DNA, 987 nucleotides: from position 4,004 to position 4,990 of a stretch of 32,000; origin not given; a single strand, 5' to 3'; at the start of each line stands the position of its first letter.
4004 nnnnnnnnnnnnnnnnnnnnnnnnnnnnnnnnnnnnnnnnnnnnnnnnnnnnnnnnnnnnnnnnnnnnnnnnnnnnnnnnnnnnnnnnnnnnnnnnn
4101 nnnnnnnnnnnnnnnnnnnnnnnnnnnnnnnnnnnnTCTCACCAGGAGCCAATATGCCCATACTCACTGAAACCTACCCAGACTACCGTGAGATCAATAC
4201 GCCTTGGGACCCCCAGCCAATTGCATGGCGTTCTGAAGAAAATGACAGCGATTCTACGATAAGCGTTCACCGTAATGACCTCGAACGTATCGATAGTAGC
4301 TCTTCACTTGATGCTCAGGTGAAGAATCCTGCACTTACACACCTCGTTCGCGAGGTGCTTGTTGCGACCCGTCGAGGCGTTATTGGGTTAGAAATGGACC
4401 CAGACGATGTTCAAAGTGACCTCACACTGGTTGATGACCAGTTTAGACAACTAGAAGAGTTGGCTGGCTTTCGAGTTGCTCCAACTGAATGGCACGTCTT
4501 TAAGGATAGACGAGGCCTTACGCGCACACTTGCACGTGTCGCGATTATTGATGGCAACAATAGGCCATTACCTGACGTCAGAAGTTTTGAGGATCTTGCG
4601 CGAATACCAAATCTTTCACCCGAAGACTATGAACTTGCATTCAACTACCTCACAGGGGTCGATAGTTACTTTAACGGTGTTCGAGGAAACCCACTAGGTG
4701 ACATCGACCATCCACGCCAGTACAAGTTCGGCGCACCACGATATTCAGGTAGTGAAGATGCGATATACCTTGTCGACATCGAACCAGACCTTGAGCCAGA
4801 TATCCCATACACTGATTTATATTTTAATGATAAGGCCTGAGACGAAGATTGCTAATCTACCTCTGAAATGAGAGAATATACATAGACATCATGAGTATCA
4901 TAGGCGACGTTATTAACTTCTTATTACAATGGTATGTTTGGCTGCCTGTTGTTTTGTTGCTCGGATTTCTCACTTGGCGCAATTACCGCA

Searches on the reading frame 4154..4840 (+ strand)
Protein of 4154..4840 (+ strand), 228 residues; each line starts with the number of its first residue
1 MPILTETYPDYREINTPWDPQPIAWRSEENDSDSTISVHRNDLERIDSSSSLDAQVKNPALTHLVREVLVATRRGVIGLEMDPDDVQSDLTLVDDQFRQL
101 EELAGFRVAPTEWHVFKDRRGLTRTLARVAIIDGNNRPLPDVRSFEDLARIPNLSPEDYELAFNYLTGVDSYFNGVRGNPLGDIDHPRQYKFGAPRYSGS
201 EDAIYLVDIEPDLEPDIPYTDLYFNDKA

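Call 6: search_protein_families(library=pfam, proteins=[window:4154-4840:+], max_evalue=0.001)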
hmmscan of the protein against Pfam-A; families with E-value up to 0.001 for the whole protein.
window:4154-4840:+ (228 aa): 0 families

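Call 70: find_encoding_contigs(protein=window:4154-4840:+, flank=10000, max_places=2)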
Protein window:4154-4840:+ (228 aa): 6 contigs read that carry it; 2 places shown.
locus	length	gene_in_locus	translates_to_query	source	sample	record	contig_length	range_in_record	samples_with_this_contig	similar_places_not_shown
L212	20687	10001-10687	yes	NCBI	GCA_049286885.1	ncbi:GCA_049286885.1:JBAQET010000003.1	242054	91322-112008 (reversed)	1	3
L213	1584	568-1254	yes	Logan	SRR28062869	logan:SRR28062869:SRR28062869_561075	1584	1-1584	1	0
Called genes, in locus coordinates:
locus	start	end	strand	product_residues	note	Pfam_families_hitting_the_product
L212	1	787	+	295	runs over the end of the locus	PF00072:Response_reg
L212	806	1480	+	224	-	PF01479:S4, PF00849:PseudoU_synth_2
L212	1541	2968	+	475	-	PF00009:GTP_EFTU, PF00071:Ras (weak), PF01926:MMR_HSR1, PF02421:FeoB_N, PF08477:Roc (weak), PF01926:MMR_HSR1, PF02421:FeoB_N, PF14714:KH_dom-like, +4 more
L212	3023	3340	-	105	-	-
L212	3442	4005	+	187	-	PF01195:Pept_tRNA_hydro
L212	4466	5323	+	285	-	PF02481:DNA_processg_A, PF18306:LDcluster4 (weak), PF17782:WHD_DprA (weak)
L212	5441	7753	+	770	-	PF01751:Toprim, PF01131:Topoisom_bac, PF13368:Toprim_C_rpt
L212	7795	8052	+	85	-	-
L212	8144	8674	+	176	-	-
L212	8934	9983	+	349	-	PF04545:Sigma70_r4, PF05066:HARE-HTH (faint)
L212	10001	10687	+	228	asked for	-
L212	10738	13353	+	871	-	PF26449:DUF8128, PF02534:T4SS-DNA_transf (faint), PF01935:DUF87 (weak), PF10412:TrwB_AAD_bind, PF12696:TraG-D_C (weak)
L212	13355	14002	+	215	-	PF10026:DUF2268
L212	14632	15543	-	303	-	-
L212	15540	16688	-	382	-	PF03033:Glyco_transf_28, PF04101:Glyco_tran_28_C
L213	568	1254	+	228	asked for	-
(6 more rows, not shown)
